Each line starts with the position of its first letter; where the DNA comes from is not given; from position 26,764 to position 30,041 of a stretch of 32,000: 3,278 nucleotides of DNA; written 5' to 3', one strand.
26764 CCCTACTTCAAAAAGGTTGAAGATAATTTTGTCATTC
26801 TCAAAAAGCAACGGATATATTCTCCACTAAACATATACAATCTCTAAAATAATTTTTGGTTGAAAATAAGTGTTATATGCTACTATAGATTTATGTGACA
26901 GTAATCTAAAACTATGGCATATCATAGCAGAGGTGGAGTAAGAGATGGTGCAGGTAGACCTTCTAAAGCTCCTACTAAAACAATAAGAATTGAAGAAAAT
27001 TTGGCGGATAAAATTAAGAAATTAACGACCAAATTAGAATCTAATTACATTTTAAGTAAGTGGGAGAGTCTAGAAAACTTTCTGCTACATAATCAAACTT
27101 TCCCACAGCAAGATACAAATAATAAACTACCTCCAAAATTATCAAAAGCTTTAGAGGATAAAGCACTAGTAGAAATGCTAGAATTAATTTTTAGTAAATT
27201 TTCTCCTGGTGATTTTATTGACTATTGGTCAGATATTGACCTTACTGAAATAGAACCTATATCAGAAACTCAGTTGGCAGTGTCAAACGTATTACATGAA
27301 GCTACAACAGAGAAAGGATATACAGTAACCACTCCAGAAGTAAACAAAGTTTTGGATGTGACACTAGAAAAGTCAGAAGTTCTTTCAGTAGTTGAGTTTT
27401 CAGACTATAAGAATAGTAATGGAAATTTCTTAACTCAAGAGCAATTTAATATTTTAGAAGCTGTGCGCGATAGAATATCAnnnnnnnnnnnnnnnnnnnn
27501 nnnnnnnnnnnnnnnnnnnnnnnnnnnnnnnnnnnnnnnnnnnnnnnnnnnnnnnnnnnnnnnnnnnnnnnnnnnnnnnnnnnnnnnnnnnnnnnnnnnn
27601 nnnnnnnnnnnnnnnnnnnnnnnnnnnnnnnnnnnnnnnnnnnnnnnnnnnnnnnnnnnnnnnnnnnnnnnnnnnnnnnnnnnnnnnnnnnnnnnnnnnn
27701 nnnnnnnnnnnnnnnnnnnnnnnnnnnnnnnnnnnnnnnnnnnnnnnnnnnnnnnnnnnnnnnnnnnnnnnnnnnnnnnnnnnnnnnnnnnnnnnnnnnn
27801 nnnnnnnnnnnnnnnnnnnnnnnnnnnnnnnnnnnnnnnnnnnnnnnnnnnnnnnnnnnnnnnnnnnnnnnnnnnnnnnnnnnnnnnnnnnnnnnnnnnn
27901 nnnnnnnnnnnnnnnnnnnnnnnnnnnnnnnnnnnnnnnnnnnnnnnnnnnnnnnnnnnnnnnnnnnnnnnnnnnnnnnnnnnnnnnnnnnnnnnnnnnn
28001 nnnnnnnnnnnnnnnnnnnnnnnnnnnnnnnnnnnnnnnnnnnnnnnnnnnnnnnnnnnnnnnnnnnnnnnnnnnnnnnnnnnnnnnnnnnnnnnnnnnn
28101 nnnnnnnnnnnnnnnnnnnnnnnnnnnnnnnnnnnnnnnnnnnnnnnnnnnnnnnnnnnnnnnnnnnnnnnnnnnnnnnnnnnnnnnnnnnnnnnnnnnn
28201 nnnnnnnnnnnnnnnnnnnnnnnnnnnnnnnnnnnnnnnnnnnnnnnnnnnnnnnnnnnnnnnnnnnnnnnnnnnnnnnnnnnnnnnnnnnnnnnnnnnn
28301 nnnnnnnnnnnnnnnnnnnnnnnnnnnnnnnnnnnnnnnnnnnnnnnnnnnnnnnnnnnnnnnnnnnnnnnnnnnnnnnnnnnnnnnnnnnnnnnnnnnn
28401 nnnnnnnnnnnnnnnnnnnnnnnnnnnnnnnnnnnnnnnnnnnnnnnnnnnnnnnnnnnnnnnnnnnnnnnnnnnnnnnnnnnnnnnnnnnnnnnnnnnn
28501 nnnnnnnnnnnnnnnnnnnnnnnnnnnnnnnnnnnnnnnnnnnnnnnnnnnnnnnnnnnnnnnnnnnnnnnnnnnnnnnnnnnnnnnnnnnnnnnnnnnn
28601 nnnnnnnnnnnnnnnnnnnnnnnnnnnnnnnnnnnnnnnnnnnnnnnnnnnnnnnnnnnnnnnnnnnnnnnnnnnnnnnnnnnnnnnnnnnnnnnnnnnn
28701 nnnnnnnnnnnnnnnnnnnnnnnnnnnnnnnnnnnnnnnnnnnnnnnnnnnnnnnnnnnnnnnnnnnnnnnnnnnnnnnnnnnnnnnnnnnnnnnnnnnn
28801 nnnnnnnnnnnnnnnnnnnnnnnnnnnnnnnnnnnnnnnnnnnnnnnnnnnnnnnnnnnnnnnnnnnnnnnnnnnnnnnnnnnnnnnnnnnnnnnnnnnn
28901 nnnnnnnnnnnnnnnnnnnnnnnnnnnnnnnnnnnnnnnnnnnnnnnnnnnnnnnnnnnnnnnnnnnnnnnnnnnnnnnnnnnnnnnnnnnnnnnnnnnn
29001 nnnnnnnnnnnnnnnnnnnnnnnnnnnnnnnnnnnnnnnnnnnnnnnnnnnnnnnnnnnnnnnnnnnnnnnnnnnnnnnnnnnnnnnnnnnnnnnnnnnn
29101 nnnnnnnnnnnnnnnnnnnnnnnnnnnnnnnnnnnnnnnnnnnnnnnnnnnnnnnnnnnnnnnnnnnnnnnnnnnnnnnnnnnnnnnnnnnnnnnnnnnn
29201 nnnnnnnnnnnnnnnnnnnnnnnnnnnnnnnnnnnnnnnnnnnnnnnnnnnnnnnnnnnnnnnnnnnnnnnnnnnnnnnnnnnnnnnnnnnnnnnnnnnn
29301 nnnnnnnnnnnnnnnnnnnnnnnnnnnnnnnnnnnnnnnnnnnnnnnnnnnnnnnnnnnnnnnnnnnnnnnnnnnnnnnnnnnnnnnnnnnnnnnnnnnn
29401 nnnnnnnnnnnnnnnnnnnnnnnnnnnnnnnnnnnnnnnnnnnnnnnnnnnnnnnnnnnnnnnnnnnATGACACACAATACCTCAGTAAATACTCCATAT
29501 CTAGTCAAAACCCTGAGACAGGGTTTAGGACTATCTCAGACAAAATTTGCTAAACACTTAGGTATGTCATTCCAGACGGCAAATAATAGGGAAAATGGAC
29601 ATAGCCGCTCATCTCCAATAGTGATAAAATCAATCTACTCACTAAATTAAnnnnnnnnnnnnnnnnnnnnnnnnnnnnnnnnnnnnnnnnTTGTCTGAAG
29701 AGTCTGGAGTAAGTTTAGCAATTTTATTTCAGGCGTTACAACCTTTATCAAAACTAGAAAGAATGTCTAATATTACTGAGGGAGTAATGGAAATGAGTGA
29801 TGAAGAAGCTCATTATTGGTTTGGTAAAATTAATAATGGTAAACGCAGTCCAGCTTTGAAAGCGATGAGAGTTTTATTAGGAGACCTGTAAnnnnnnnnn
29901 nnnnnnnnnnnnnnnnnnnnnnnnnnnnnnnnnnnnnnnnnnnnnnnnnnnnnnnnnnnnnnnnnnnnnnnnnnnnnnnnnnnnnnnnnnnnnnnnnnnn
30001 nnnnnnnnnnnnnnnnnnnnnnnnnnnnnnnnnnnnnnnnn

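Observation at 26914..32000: Candidate accessory defence/R-M-like module: divergent UvrD-like helicase, XRE regulator and DUF1156-type Zn-ribbon methyltransferase, continuing beyond the window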

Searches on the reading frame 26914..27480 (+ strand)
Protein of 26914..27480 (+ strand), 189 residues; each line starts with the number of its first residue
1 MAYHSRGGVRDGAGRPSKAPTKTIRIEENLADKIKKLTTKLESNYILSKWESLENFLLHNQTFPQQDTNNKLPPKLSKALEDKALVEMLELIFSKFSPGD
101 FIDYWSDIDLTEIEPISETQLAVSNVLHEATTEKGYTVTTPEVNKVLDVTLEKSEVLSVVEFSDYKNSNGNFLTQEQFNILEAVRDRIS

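Call 54: search_protein_families(library=phrogs, proteins=[window:26914-27480:+], max_evalue=0.001)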
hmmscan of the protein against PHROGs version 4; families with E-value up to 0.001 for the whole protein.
window:26914-27480:+ (189 aa): 0 families

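Call 55: search_protein_families(library=pfam, proteins=[window:26914-27480:+], max_evalue=0.001)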
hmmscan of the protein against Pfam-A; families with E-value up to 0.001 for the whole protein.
window:26914-27480:+ (189 aa): 0 families

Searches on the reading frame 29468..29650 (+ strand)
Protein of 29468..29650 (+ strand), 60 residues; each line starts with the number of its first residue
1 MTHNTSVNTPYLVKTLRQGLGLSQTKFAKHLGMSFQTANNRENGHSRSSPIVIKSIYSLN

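Call 5: search_protein_families(library=pfam, proteins=[window:29468-29650:+], max_evalue=0.01)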
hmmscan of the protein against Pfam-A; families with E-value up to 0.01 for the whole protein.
window:29468-29650:+ (60 aa): 3 families
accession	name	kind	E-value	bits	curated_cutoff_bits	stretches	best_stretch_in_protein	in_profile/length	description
PF01381.28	HTH_3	-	2e-08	34.6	23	1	13-55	1-43/55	Helix-turn-helix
PF13560.12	HTH_31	-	0.00076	20.2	27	1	13-50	6-44/64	Helix-turn-helix domain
PF15731.11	MqsA_antitoxin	-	0.0055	17.3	30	1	4-56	65-117/131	Antitoxin component of bacterial toxin-antitoxin system, MqsA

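Call 6: search_protein_families(library=padloc, proteins=[window:29468-29650:+], max_evalue=0.01)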
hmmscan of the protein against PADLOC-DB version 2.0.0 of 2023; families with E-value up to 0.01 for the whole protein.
window:29468-29650:+ (60 aa): 2 families
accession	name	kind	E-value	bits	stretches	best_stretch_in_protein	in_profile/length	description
PDLC02926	HTH_VI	-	0.00014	20.1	1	13-56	6-49/92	-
PDLC03947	RmrA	-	0.00046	17.1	1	5-57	8-60/383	-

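Call 7: search_protein_families(library=ncbifam, proteins=[window:29468-29650:+], max_evalue=0.01)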
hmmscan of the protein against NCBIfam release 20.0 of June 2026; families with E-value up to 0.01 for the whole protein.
window:29468-29650:+ (60 aa): 6 families
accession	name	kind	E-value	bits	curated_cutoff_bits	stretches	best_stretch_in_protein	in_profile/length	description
TIGR03830.1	CxxCG_CxxCG_HTH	subfamily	0.00015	21.5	61.8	1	7-51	64-108/127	type II TA system antitoxin MqsA family protein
TIGR03070.1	couple_hipB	subfamily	0.00018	21.4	71.65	1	12-46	6-40/58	type II toxin-antitoxin system Y4mF family antitoxin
NF041951.1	phage_RstR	subfamily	0.0017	18.6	80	1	13-55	7-49/108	RstR family transcriptional repressor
NF041575.1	antitoxPezA_Strep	equivalog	0.0035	17.3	290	1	13-56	6-49/158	type II toxin-antitoxin system antitoxin PezA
NF041265.1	NadS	equivalog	0.0064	16.8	60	1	13-47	35-69/94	NadS family protein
NF040522.1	VC1465_fam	subfamily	0.0077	16.3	70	1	14-51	2-39/111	VC1465 family Xer recombination activation factor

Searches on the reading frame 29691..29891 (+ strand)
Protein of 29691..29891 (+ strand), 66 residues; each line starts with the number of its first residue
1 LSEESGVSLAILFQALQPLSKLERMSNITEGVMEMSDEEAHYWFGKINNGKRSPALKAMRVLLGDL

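Call 5: search_protein_families(library=pfam, proteins=[window:29691-29891:+], max_evalue=0.01)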
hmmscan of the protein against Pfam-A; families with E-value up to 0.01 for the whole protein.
window:29691-29891:+ (66 aa): 1 family
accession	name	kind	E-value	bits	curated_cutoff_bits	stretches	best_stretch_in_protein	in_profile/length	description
PF24728.1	DUF7680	-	5.1e-26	92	24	1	1-65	76-141/141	Domain of unknown function (DUF7680)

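Call 6: search_protein_families(library=padloc, proteins=[window:29691-29891:+], max_evalue=0.01)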
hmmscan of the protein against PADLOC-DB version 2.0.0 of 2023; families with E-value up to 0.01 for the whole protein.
window:29691-29891:+ (66 aa): 0 families

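Call 7: search_protein_families(library=ncbifam, proteins=[window:29691-29891:+], max_evalue=0.01)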
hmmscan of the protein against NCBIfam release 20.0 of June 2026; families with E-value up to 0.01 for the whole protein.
window:29691-29891:+ (66 aa): 0 families
